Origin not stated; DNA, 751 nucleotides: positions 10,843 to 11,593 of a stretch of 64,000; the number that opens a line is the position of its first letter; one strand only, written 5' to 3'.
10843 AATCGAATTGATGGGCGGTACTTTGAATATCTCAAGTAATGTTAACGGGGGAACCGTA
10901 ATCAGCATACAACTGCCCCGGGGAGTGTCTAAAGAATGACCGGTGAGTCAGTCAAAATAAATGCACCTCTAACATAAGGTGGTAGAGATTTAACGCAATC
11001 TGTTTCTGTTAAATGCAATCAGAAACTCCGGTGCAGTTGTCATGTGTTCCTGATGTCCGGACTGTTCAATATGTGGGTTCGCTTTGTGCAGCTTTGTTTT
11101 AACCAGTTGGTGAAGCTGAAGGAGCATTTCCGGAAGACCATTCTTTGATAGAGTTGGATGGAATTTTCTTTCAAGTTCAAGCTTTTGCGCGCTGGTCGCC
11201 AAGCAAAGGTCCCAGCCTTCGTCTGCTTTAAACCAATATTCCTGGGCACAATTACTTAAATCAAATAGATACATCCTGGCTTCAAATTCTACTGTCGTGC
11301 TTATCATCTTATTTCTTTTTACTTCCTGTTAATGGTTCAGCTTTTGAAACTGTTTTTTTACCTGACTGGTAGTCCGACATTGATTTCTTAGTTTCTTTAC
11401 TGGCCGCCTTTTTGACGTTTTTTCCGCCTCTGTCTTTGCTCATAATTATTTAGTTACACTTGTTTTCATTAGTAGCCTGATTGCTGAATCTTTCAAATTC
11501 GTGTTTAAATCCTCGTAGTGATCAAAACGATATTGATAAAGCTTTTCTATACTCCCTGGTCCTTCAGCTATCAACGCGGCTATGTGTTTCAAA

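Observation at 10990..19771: A duplicated, tightly coupled two-gene module: a 40-44 aa Lys-rich peptide followed by a ~105 aa protein. Both small genes are absent from the ORF track.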

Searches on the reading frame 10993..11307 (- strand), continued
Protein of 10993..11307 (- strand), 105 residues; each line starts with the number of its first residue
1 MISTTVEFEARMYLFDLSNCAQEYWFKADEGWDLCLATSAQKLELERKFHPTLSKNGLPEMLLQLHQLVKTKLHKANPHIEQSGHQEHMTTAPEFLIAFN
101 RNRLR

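Call 96: fold_search(model_id=the predicted structure, library=viral)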
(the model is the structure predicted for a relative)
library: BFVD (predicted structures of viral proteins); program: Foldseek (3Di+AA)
matches with E <= 10: 83; with E <= 0.001: 0
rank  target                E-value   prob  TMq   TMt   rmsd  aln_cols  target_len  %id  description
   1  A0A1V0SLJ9            2.8e-01  0.51  0.49  0.32   4.7       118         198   12  Uncharacterized protein [Klosneuvirus KNV1]
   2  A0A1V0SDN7            6.7e-01  0.06  0.24  0.03  15.2       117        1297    8  LicD/FKTN/FKRP nucleotidyltransferase domain-containing protein [Indivirus ILV1]
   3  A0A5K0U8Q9            8.8e-01  0.13  0.38  0.22   9.4       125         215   13  GIY-YIG domain-containing protein [Yasminevirus sp. GU-2018]
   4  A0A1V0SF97            1.5e+00  0.06  0.26  0.07  10.3        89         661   12  Uncharacterized protein [Hokovirus HKV1]
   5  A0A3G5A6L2            1.7e+00  0.08  0.34  0.27   7.3        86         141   10  Uncharacterized protein [Hyperionvirus sp.]
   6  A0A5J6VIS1            1.9e+00  0.07  0.29  0.13   8.8        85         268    4  Protein kinase domain protein [Megaviridae environmental sample]
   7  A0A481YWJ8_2          1.9e+00  0.02  0.15  0.03  13.3        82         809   16  DNA-directed DNA polymerase [Marseillevirus LCMAC103]
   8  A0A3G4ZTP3            2.1e+00  0.02  0.21  0.04   9.4        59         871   14  Divergent protein kinase [Edafosvirus sp.]
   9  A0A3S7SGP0            2.1e+00  0.02  0.18  0.07  10.7        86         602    8  (no name in the UniProt tables at hand)
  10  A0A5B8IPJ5            2.4e+00  0.05  0.28  0.11   8.0        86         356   13  non-specific serine/threonine protein kinase [Mimiviridae sp. ChoanoV1]
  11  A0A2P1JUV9            2.6e+00  0.06  0.31  0.33   6.4        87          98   23  Uncharacterized protein [Xanthomonas phage RiverRider]
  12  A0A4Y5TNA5            2.8e+00  0.03  0.25  0.21   8.3        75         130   15  (no name in the UniProt tables at hand)
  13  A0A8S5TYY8            2.8e+00  0.02  0.18  0.13   8.9        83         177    7  Uncharacterized protein [Siphoviridae sp. ctnPP24]
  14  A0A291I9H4            2.8e+00  0.01  0.19  0.08  11.7        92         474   12  Putative transcriptional regulator [Lactobacillus phage LpeD]
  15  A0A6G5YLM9            3.0e+00  0.02  0.22  0.20   5.1        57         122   10  (no name in the UniProt tables at hand)
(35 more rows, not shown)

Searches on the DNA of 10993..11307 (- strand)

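Call 101: search_rna_families(sources=[L010, L017, L019, L021, L013], threshold=evalue, max_evalue=1, show_alignments=2)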
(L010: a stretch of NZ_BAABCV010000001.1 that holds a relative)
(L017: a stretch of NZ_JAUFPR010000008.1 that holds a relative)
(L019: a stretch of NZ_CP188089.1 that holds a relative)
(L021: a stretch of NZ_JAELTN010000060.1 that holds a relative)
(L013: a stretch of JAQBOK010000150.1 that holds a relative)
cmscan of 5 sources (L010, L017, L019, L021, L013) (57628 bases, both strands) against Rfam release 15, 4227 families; matches with E-value up to 1: 2.
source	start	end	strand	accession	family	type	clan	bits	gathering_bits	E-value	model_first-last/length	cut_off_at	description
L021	4663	4747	-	RF00005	tRNA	Gene; tRNA;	CL00001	56.3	29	1.7e-09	1-71/71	no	tRNA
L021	4663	4712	+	RF04351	Plastid-psbl-rps4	Cis-reg;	-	31.3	68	0.011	1-53/53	no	Plastid-psbl-rps4 3UTR RNA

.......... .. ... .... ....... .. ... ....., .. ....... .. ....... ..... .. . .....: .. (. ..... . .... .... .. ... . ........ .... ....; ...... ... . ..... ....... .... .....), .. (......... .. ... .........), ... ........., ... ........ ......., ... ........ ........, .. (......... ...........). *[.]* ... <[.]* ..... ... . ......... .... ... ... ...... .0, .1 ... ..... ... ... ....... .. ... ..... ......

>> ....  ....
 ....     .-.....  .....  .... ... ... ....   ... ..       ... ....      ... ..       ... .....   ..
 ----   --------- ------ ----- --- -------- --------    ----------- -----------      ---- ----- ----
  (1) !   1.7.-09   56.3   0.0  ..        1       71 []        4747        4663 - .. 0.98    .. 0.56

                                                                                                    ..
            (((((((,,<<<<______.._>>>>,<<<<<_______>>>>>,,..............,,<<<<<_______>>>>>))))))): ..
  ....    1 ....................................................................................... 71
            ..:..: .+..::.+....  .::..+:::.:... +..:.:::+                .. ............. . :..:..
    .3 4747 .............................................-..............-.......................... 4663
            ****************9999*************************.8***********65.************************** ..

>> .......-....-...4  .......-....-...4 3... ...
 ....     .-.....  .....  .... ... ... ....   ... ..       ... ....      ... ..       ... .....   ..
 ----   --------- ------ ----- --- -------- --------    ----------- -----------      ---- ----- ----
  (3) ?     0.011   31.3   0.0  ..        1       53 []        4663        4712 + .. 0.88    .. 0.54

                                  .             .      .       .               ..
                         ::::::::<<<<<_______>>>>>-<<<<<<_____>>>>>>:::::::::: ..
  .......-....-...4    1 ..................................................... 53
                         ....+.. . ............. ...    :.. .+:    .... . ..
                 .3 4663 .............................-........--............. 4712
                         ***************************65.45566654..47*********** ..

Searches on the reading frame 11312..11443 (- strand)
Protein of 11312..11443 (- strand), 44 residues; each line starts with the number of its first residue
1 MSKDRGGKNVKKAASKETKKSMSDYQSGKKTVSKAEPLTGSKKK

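Call 6: search_protein_families(library=pfam, max_evalue=1, proteins=[window:11312-11443:-])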
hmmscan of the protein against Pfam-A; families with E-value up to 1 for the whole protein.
seq(44 aa): 0 families

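Call 7: search_protein_families(library=ncbifam, max_evalue=1, proteins=[window:11312-11443:-])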
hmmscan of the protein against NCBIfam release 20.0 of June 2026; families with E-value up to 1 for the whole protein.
seq(44 aa): 0 families

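Call 44: find_homologous_proteins(query=A3, max_evalue=0.1)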
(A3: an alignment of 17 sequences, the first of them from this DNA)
Query A3 (17 sequences) (44 aa, profile of the alignment): 481 proteins with E <= 0.1 among 2866 candidates; the best 120 are listed.
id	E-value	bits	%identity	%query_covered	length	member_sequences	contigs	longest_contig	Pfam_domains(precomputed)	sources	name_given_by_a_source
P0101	3.9e-18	83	65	98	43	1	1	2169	-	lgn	-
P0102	7.0e-18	82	65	98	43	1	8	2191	-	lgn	-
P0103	1.9e-17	81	69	82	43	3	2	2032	-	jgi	jgi:hypothetical protein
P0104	2.3e-17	81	65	98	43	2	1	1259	-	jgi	jgi:hypothetical protein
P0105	4.1e-17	80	65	98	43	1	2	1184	-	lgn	-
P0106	7.4e-17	79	67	82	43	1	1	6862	-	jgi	jgi:hypothetical protein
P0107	8.8e-17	79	67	82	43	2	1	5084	-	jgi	jgi:hypothetical protein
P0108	1.2e-16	78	65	98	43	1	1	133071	-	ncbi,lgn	-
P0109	1.2e-16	78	68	100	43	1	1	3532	-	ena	-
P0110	1.3e-16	78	66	100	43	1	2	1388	-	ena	-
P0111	2.0e-16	78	71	77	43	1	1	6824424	-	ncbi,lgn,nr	ncbi:hypothetical protein [Mucilaginibacter sp. SJ]|nr:hypothetical protein [Mucilaginibacter sp. SJ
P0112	2.8e-16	77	64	100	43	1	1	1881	-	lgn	-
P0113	2.8e-16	77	67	82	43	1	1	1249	-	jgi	jgi:hypothetical protein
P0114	3.0e-16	77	63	98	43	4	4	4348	-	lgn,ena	-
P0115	3.3e-16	77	70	98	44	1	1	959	-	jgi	jgi:hypothetical protein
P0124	5.0e-16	76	74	77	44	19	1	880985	-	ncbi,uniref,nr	ncbi:hypothetical protein [Mucilaginibacter aquariorum]|uniref:Uncharacterized protein n=1 Tax=Mucil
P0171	5.4e-15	73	73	84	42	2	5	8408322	-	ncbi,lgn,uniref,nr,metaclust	ncbi:hypothetical protein [Mucilaginibacter paludis]|uniref:Uncharacterized protein n=1 Tax=Mucilagi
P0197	1.9e-14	71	50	95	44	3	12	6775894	-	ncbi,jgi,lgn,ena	ncbi:hypothetical protein [Mucilaginibacter rubeus]|jgi:hypothetical protein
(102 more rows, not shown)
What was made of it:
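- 11309..11443 (-): Peptide A: 44-aa polycationic microprotein (13 K, pI 10.25), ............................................; RefSeq WP_256439345.1. Family of 481 clusters (call 44).
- The peptide family has 481 clusters, all 42-46 aa (call 44).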

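Call 46: find_encoding_contigs(protein=P0171, flank=6000, max_places=3)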
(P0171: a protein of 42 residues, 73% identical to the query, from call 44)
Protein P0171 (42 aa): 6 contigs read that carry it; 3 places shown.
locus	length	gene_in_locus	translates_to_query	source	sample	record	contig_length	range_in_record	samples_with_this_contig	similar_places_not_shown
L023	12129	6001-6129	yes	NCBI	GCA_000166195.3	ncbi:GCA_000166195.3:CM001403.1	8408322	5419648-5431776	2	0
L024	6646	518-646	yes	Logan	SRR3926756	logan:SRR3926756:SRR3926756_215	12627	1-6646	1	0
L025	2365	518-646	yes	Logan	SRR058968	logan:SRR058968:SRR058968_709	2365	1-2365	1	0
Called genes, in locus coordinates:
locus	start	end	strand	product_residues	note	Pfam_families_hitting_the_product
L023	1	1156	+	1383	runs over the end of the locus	PF07494:Reg_prop (faint), PF07495:Y_Y_Y, PF00512:HisKA, PF02518:HATPase_c, PF00072:Response_reg, PF00165:HTH_AraC (weak), PF12833:HTH_18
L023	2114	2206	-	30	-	-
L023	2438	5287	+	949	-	PF13802:Gal_mutarotas_2, PF01055:Glyco_hydro_31_2nd, PF21365:Glyco_hydro_31_3rd, PF17137:DUF5110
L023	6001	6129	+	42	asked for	-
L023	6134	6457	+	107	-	-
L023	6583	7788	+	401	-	PF10009:DUF2252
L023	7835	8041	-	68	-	-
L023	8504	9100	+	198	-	PF04542:Sigma70_r2, PF04545:Sigma70_r4 (weak), PF08281:Sigma70_r4_2, PF00196:GerE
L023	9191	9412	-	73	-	PF13376:OmdA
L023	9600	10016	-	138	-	-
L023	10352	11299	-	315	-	-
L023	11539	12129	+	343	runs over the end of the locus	PF04773:FecR, PF16344:FecR_C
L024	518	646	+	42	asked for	-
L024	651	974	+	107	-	-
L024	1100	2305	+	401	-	PF10009:DUF2252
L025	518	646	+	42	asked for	-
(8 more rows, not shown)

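Call 50: search_solved_structures(query=A3, max_evalue=10, show_alignments=3)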
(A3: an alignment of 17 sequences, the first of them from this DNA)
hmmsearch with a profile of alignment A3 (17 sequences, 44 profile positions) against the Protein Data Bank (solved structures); distinct sequences matched with E-value up to 10: 0.
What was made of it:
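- On Ribosome-associated small basic proteins (RMF, Sra/bS22, bTHX, bS21): No PDB chain matches the peptide profile at E<=10 (call 50).
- Closest known: Small basic stress-induced ribosome-associated proteins. Different: No PDB chain, ribosomal chains included, matches the peptide profile (call 50).
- There is no PDB sequence hit at all (call 50).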

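Call 54: search_protein_families(library=padloc, max_evalue=1, proteins=[window:11312-11443:-])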
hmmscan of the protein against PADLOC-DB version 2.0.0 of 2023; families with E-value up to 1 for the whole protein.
seq(44 aa): 0 families

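Call 55: search_protein_families(library=phrogs, max_evalue=1, proteins=[window:11312-11443:-])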
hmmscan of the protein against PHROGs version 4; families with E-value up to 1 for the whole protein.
seq(44 aa): 0 families

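Call 61: find_related_loci(query=A4, collection=metagenome_contigs, flank=5000)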
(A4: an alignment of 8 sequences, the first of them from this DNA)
Query A4 (44 aa) in metagenome_contigs; peptide patterns used: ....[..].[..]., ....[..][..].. (x = any residue, [..] = any of these).
471 stretches matched a pattern; 124 encode a relative of the query (tblastn E <= 1e-3); the best 80 are kept; 80 distinct loci.
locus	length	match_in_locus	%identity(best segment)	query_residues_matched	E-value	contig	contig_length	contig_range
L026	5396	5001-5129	72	1-43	2e-13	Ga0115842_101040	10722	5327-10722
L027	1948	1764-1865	79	1-34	4e-13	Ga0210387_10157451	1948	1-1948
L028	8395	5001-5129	72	1-43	2e-12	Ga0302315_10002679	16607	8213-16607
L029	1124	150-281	68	1-44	2e-12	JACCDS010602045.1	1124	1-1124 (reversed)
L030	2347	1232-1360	72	1-43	2e-12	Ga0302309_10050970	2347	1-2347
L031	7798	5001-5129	67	1-43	7e-12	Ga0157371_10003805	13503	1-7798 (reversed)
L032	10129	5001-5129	67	1-43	7e-12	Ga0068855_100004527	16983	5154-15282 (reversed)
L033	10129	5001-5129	65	1-43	7e-12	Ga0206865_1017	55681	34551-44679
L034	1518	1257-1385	65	1-43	1e-11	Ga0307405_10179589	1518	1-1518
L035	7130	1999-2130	68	1-44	1e-11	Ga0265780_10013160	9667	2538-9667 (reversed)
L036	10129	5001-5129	70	1-43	1e-11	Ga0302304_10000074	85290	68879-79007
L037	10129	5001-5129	70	1-43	1e-11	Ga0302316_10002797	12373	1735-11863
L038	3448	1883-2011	70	1-43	1e-11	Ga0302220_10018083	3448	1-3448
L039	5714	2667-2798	68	1-44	2e-11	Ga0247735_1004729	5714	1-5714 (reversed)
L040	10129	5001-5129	65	1-43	3e-11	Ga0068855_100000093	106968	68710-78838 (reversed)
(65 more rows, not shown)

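Call 79: predict_structure(alignment_id=A6)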
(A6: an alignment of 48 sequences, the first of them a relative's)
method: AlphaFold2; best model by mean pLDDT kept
length: 44 residues; sequences in the alignment: 48
mean_pLDDT: 65.0   pTM: 0.19
mean pLDDT of the five models: 65.0, 63.4, 62.8, 62.2, 60.3
residues with pLDDT >= 90: 0; 70-90: 8; 50-70: 35; < 50: 1
segments of 3 or more residues with pLDDT < 50: none
pLDDT, mean of each block of 10 residues (from residue 1): 64 62 74 63 58
secondary structure: DSSP gave nothing for this model
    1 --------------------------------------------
elements in order:
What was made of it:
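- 11309..11443 (-): AF2 predicts no secondary structure (call 79).
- On Type II toxin-antitoxin module: The peptide has no predicted fold (call 79).
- AF2 with a 48-sequence alignment gives no secondary structure, pTM 0.19 (call 79). The upstream product has no DNA-binding fold (call 79).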

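Call 108: find_encoding_contigs(protein=P0197, flank=5000, max_places=2)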
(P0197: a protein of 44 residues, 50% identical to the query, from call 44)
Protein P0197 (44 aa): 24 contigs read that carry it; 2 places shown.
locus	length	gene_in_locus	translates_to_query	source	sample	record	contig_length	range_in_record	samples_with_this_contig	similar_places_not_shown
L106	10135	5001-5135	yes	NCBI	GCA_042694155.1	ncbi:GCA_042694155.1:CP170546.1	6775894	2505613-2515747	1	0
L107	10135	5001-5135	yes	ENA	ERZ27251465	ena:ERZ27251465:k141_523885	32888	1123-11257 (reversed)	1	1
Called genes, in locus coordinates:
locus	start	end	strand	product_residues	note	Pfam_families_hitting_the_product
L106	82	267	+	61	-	PF00313:CSD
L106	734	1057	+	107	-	PF07883:Cupin_2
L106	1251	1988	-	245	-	PF02678:Pirin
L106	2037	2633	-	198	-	PF00857:Isochorismatase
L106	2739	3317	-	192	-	PF00027:cNMP_binding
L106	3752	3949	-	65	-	PF18967:PycTM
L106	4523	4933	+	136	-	-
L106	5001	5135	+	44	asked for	-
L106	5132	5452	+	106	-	-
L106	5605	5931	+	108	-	-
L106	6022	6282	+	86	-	-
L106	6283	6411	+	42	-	-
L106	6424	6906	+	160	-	-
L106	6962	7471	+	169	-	-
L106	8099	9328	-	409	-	PF01103:Omp85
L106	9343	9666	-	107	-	-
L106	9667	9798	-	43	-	-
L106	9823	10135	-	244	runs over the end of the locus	PF00487:FA_desaturase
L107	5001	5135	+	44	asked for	-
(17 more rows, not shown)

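Call 109: find_encoding_contigs(protein=P0124, flank=5000, max_places=2)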
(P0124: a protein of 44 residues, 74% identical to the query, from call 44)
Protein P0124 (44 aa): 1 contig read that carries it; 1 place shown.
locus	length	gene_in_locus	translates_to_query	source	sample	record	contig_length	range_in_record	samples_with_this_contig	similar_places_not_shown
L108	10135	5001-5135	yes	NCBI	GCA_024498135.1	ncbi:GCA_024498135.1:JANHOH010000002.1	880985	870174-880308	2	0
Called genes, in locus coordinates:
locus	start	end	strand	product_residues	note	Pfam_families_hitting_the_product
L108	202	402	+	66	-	-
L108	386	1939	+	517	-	PF00239:Resolvase, PF07508:Recombinase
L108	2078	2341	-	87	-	PF03006:HlyIII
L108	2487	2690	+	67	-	-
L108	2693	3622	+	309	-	PF08240:ADH_N, PF00107:ADH_zinc_N, PF13602:ADH_zinc_N_2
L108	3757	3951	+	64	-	PF00313:CSD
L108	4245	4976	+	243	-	PF00487:FA_desaturase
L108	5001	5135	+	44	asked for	-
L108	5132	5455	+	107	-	-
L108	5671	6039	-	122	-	PF00072:Response_reg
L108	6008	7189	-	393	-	PF00989:PAS, PF13426:PAS_9, PF00512:HisKA, PF02518:HATPase_c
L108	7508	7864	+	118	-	PF00072:Response_reg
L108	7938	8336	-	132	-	PF07883:Cupin_2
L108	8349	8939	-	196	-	PF01339:CheB_methylest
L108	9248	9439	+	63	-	PF02374:ArsA_ATPase, PF13614:AAA_31 (weak)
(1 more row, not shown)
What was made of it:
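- Independent gene calls in M. aquariorum give CSD->desaturase->peptide->partner (call 109).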

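Call 112: search_protein_families(library=pfam, max_evalue=0.001, proteins=[L106:4523-4933:+, L106:5605-5931:+, L106:6022-6282:+, L106:6283-6411:+, L106:6424-6906:+, L106:6962-7471:+])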
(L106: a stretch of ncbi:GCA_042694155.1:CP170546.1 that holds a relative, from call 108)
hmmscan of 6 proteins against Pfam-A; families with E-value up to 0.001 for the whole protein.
L106:4523-4933:+ (136 aa): 0 families

L106:5605-5931:+ (108 aa): 0 families

L106:6022-6282:+ (86 aa): 0 families

L106:6283-6411:+ (42 aa): 0 families

L106:6424-6906:+ (160 aa): 0 families

L106:6962-7471:+ (169 aa): 7 families
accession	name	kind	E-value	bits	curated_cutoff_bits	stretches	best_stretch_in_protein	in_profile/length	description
PF12796.13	Ank_2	-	4.5e-34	117.3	27.3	2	18-107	2-88/90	Ankyrin repeats (3 copies)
PF00023.36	Ank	-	3e-30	103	21.1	3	45-76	1-32/33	Ankyrin repeat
PF13637.12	Ank_4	-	8.4e-30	102.6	22.7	4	19-66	3-50/50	Ankyrin repeats (many copies)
PF13857.12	Ank_5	-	7.1e-23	80.9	27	2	32-83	1-53/56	Ankyrin repeats (many copies)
PF13606.12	Ank_3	-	5.5e-18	63.4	22.3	2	111-139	1-29/30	Ankyrin repeat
PF24521.3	Ank_KRIT1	-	4.5e-07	30.1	80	0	13-69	18-69/149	KRIT1 ankyrin-repeats domain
PF23745.1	ANK_LRRK2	-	1.3e-06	28.7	27.5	0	19-70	37-88/130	LRRK2 ANK repeat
